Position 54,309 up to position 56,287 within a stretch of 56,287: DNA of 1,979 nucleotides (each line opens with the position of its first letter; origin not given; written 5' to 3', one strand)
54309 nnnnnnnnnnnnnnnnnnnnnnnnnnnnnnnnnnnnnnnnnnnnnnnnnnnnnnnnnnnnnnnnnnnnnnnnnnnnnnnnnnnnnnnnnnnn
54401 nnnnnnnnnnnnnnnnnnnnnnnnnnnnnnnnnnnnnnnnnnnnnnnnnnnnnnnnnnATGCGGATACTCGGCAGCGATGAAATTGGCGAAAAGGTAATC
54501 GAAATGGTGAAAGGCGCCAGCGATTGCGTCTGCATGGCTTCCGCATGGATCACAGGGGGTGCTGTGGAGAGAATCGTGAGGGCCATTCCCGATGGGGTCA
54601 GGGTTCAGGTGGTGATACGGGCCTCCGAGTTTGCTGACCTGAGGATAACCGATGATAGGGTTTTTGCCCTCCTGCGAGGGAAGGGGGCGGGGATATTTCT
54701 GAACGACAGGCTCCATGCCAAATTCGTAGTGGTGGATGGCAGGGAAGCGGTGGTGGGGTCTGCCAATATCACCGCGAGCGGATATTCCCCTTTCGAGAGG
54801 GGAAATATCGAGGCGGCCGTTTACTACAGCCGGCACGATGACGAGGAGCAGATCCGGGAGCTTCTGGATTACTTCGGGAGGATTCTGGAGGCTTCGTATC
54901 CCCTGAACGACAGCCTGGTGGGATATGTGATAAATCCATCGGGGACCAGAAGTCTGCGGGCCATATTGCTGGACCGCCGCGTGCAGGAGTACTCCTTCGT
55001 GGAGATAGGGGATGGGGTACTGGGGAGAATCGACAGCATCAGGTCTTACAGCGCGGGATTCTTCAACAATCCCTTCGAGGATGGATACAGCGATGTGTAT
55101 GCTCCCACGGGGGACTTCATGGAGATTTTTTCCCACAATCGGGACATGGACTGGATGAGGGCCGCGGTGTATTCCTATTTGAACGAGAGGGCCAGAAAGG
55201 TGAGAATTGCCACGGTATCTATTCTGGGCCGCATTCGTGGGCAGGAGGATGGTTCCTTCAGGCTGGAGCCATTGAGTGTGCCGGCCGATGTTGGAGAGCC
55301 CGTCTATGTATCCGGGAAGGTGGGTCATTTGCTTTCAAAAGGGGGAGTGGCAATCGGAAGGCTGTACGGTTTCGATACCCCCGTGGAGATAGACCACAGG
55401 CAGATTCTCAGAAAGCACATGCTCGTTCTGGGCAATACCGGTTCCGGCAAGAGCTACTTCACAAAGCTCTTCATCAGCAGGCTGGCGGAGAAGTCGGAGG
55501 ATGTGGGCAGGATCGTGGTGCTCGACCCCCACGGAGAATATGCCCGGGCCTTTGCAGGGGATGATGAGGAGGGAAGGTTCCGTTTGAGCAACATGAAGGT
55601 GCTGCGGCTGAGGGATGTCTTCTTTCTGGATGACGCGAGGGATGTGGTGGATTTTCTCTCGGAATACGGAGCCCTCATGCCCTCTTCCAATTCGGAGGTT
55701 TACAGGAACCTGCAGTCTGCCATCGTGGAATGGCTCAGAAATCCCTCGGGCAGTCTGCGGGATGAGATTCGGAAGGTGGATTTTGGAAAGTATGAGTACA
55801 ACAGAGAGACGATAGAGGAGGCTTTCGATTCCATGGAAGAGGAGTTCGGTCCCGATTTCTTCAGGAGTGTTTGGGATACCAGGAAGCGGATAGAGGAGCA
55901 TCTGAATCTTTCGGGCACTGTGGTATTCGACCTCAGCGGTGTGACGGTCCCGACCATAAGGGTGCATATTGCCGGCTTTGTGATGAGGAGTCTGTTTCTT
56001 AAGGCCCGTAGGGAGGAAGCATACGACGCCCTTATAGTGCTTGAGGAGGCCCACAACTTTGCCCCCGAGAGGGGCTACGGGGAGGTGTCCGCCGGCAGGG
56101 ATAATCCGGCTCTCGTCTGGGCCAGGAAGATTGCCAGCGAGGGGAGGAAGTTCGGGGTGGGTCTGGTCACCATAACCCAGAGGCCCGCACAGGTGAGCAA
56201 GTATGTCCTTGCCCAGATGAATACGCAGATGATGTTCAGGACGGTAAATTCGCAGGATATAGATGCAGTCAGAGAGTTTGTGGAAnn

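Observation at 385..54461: TAnAAT -10 boxes placed 6-8 nt before start codons: pervasive leaderless gene starts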

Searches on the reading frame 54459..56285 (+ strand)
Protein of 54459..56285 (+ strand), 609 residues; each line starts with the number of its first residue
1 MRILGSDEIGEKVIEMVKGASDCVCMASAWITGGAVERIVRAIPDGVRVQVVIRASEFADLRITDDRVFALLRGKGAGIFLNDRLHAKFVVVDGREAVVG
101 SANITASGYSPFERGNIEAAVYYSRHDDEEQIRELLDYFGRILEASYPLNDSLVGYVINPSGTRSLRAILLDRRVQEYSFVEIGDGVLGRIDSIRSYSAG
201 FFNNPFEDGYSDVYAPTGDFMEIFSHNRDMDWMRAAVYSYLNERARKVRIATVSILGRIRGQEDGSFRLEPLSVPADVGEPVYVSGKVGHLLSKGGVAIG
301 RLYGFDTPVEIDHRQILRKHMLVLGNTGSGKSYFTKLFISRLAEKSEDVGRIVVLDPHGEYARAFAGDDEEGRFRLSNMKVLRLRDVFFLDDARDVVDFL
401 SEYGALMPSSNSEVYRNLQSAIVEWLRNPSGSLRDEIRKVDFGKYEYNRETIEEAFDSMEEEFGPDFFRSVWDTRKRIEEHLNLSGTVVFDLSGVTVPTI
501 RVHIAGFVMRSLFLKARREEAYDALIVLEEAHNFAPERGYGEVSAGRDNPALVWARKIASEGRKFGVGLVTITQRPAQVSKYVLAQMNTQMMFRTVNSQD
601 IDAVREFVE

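Call 53: search_protein_families(library=pfam, proteins=[window:54459-56285:+], max_evalue=0.00001)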
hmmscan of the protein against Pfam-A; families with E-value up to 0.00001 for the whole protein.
window:54459-56285:+ (609 aa): 4 families
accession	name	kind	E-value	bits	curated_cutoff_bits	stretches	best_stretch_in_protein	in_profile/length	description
PF01935.23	DUF87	-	1.4e-23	84.6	23.2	1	298-511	2-219/220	Helicase HerA, central domain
PF13091.12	PLDc_2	-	1.6e-09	38.1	27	1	15-141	3-130/132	PLD-like domain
PF10412.15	TrwB_AAD_bind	-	2.8e-06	26.9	20.5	0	318-369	15-63/387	Type IV secretion-system coupling protein DNA-binding domain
PF00614.28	PLDc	-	4e-06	27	21.9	0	82-105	2-25/28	Phospholipase D Active site motif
